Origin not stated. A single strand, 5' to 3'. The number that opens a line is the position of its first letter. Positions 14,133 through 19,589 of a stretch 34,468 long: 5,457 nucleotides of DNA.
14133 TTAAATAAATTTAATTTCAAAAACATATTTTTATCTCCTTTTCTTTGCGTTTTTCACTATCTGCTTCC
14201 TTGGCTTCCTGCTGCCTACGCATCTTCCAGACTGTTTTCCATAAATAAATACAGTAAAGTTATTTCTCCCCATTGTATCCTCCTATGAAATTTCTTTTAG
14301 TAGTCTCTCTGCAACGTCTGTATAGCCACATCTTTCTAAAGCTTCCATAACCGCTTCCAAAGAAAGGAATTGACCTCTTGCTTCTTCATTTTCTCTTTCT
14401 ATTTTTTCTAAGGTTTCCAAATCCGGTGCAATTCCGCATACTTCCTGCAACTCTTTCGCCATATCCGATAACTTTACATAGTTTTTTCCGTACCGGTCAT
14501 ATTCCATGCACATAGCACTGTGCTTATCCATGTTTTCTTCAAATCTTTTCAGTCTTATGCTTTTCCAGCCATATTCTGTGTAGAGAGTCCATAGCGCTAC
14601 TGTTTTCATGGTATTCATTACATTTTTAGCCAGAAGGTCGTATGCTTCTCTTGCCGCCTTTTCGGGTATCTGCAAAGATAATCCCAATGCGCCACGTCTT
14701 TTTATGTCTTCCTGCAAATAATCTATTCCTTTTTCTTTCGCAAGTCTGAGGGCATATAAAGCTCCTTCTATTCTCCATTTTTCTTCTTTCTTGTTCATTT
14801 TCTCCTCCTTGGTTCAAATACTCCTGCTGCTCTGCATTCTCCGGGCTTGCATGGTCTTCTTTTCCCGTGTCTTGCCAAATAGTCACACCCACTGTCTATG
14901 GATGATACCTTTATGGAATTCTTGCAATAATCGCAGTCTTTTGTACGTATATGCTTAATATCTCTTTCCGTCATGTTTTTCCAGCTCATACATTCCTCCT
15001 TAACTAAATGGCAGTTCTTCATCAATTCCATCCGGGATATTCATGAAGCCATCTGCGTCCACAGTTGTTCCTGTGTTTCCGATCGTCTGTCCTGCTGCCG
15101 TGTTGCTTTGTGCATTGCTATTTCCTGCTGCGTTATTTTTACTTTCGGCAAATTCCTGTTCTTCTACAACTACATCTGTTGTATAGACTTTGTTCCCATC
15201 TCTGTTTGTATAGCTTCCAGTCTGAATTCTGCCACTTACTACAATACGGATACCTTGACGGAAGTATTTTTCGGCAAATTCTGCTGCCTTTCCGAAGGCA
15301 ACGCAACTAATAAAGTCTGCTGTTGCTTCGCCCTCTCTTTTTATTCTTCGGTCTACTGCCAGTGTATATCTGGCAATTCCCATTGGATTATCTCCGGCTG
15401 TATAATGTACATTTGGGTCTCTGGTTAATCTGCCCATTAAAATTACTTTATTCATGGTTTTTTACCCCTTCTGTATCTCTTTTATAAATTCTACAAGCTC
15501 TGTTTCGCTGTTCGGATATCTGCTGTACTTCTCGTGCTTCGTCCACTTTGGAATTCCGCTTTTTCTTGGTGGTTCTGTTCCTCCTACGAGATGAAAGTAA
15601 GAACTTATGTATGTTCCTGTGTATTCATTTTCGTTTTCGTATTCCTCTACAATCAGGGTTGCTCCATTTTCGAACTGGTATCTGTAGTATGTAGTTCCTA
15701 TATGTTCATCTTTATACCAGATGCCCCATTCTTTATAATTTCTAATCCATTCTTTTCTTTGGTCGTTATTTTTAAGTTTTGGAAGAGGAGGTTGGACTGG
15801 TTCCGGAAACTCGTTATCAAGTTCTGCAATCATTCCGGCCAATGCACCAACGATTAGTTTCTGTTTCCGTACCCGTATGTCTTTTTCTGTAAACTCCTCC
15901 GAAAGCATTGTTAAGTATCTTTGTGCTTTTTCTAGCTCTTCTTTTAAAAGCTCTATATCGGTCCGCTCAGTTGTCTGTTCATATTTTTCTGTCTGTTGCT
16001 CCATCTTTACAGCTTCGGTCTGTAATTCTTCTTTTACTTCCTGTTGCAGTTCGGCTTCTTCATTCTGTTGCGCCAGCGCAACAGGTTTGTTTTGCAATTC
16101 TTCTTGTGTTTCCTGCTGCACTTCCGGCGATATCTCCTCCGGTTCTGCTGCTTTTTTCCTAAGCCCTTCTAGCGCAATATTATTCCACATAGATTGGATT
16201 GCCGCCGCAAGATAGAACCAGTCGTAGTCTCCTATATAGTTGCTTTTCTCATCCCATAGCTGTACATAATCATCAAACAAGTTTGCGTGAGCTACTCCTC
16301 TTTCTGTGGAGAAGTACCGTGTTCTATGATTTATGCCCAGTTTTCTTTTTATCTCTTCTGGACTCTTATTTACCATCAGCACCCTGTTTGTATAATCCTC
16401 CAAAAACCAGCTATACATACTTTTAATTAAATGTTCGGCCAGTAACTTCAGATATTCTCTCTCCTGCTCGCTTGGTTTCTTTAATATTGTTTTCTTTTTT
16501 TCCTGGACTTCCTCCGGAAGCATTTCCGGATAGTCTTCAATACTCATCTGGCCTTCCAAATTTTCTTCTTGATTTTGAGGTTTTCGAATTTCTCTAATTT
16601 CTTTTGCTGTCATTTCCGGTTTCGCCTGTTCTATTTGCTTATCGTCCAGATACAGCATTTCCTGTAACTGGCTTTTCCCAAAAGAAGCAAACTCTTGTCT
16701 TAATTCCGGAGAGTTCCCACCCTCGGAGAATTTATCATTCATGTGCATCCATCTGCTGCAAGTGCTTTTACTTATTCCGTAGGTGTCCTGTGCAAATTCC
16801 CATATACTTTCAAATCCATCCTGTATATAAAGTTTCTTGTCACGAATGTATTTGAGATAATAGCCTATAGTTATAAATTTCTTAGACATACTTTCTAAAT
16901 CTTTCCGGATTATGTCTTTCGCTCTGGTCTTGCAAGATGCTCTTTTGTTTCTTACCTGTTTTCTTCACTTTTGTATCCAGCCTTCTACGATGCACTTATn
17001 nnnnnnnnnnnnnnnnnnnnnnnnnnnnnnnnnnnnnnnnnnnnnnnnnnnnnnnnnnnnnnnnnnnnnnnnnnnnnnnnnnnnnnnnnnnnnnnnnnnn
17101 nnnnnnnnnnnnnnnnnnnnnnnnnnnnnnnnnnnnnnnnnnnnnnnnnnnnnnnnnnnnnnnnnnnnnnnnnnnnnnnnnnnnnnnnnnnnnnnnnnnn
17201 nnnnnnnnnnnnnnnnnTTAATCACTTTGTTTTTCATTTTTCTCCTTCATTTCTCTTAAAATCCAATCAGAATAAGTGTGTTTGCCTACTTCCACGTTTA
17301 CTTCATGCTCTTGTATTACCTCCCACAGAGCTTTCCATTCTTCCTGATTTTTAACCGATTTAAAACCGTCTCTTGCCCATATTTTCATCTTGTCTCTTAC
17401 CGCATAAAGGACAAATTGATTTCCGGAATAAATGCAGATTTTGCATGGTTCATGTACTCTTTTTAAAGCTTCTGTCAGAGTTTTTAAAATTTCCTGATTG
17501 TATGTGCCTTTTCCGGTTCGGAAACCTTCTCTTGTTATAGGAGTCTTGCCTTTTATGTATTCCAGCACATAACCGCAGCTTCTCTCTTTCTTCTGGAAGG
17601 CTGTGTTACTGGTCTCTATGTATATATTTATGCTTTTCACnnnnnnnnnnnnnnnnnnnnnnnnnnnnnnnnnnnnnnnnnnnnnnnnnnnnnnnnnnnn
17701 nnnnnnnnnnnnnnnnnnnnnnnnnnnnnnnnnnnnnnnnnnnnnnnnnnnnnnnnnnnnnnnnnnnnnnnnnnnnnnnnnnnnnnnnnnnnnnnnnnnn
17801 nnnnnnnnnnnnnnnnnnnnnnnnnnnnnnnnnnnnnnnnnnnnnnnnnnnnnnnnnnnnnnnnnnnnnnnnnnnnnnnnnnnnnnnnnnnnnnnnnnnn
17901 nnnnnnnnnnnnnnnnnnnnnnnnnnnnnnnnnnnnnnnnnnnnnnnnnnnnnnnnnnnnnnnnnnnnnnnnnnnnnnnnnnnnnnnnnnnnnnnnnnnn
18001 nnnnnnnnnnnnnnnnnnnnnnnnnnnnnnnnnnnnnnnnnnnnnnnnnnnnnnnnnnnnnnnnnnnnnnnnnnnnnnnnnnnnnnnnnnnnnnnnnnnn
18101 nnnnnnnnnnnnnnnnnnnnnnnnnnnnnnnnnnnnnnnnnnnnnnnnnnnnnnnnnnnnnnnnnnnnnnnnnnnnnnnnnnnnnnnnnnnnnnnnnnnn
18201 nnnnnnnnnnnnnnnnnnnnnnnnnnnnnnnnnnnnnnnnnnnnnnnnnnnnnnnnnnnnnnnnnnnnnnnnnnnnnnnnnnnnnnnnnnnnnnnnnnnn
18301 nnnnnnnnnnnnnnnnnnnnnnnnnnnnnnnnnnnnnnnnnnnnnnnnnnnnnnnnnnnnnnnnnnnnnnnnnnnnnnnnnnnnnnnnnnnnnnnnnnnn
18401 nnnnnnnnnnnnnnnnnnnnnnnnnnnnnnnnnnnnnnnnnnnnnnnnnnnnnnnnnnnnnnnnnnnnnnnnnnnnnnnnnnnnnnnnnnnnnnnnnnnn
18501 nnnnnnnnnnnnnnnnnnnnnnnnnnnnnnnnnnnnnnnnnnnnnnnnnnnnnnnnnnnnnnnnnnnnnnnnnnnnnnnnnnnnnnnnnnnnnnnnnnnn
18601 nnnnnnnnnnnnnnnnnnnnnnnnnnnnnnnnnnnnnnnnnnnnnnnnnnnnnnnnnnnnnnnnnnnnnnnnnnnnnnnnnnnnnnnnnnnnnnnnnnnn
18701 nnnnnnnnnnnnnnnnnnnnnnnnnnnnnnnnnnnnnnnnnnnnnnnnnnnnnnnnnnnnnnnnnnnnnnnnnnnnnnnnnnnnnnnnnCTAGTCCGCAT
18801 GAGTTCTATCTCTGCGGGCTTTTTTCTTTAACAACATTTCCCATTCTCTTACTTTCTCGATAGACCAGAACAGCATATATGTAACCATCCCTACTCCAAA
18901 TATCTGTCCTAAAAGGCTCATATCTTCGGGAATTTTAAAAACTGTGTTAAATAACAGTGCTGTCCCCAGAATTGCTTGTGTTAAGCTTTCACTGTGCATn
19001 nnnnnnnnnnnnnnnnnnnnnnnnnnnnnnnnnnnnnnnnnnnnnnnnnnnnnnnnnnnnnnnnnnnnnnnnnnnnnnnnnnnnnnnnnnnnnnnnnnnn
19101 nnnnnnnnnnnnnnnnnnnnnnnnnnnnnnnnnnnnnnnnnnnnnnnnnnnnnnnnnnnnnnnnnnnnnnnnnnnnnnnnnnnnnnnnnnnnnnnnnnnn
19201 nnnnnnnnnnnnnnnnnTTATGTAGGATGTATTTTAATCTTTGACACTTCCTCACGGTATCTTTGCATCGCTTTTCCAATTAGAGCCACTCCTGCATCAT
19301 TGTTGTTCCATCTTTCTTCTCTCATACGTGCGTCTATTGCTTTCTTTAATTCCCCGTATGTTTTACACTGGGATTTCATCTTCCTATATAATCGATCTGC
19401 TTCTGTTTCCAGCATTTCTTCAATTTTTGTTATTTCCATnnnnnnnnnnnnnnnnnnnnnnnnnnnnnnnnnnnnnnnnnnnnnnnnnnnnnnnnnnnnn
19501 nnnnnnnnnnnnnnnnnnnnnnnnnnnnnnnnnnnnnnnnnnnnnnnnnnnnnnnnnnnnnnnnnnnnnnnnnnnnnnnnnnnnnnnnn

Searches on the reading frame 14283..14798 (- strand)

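Call 8: search_protein_families(library=pfam, proteins=[window:14283-14798:-], max_evalue=0.01)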
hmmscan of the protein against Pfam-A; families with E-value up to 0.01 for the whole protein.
window:14283-14798:- (171 aa): 0 families

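Call 9: search_protein_families(library=phrogs, proteins=[window:14283-14798:-], max_evalue=0.001)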
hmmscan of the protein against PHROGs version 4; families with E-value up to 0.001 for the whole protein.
window:14283-14798:- (171 aa): 2 families
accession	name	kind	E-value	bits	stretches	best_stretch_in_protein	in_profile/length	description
phrog_17690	-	unknown function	3.2e-20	73.3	1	5-117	7-121/127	-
phrog_16126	-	unknown function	7.3e-05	23.8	1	47-124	42-115/122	-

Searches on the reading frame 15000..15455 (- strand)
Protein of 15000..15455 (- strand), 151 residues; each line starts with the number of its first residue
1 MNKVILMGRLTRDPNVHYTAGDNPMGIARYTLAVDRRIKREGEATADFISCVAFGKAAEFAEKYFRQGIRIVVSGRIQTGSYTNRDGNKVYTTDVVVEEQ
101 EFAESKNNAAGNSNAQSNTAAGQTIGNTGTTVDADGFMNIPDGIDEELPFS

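Call 8: search_protein_families(library=pfam, proteins=[window:15000-15455:-], max_evalue=0.01)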
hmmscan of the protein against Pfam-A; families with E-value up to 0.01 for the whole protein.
window:15000-15455:- (151 aa): 1 family
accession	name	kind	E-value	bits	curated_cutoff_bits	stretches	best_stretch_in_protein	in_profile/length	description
PF00436.31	SSB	-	1.5e-28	99.3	26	1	1-102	1-103/104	Single-strand binding protein family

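Call 9: search_protein_families(library=phrogs, proteins=[window:15000-15455:-], max_evalue=0.001)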
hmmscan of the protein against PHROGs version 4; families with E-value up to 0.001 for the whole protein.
window:15000-15455:- (151 aa): 4 families
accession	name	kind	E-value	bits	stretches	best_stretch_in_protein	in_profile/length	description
phrog_44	-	DNA, RNA and nucleotide metabolism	4.1e-46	158.9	1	1-150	87-228/271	single strand DNA binding protein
phrog_27667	-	DNA, RNA and nucleotide metabolism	6.2e-08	33.8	1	71-114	2-45/61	single strand DNA binding protein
phrog_18107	-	unknown function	7e-08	33.7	1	121-151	172-201/201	-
phrog_25370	-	unknown function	5.7e-06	26.9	1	1-47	2-47/48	-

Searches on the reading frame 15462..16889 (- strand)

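Call 8: search_protein_families(library=pfam, proteins=[window:15462-16889:-], max_evalue=0.01)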
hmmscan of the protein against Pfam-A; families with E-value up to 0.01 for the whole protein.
window:15462-16889:- (475 aa): 1 family
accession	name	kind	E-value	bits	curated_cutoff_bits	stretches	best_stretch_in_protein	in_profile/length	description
PF22694.1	CtpB_N-like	-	0.0019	19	27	1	294-359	22-75/85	Activating protease CtpB N-terminal domain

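Call 9: search_protein_families(library=phrogs, proteins=[window:15462-16889:-], max_evalue=0.001)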
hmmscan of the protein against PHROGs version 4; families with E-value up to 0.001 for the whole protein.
window:15462-16889:- (475 aa): 1 family
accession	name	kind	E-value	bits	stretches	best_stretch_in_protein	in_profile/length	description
phrog_15077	-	unknown function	7.4e-163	544.9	2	251-475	316-544/546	-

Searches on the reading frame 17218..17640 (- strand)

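Call 8: search_protein_families(library=pfam, proteins=[window:17218-17640:-], max_evalue=0.01)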
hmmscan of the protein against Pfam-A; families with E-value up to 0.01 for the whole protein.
window:17218-17640:- (140 aa): 1 family
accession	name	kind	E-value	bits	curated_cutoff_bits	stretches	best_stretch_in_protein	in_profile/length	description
PF00075.30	RNase_H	-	5.3e-08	33.6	25.8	1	3-117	3-117/141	RNase H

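Call 9: search_protein_families(library=phrogs, proteins=[window:17218-17640:-], max_evalue=0.001)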
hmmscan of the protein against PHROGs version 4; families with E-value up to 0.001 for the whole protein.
window:17218-17640:- (140 aa): 1 family
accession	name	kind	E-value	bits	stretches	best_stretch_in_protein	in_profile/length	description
phrog_531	-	DNA, RNA and nucleotide metabolism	6e-19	69.4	1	1-125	73-211/285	Rnase H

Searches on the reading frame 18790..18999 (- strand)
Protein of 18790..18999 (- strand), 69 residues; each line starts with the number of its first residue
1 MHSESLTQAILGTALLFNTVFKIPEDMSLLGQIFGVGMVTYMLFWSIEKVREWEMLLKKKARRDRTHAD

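Call 8: search_protein_families(library=pfam, proteins=[window:18790-18999:-], max_evalue=0.01)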
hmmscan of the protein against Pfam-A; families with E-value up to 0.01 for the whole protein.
window:18790-18999:- (69 aa): 0 families

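Call 9: search_protein_families(library=phrogs, proteins=[window:18790-18999:-], max_evalue=0.001)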
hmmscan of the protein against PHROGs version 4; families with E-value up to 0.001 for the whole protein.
window:18790-18999:- (69 aa): 1 family
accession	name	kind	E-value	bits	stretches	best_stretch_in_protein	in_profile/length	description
phrog_30860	-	unknown function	1.3e-39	135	1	1-69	1-68/68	-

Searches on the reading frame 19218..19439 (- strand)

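Call 8: search_protein_families(library=pfam, proteins=[window:19218-19439:-], max_evalue=0.01)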
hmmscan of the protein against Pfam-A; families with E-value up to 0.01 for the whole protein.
window:19218-19439:- (73 aa): 0 families

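Call 9: search_protein_families(library=phrogs, proteins=[window:19218-19439:-], max_evalue=0.001)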
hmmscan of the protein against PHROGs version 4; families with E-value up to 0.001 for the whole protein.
window:19218-19439:- (73 aa): 1 family
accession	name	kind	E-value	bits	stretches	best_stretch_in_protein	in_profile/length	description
phrog_33704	-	unknown function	1.4e-05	26.1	1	9-65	13-70/75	-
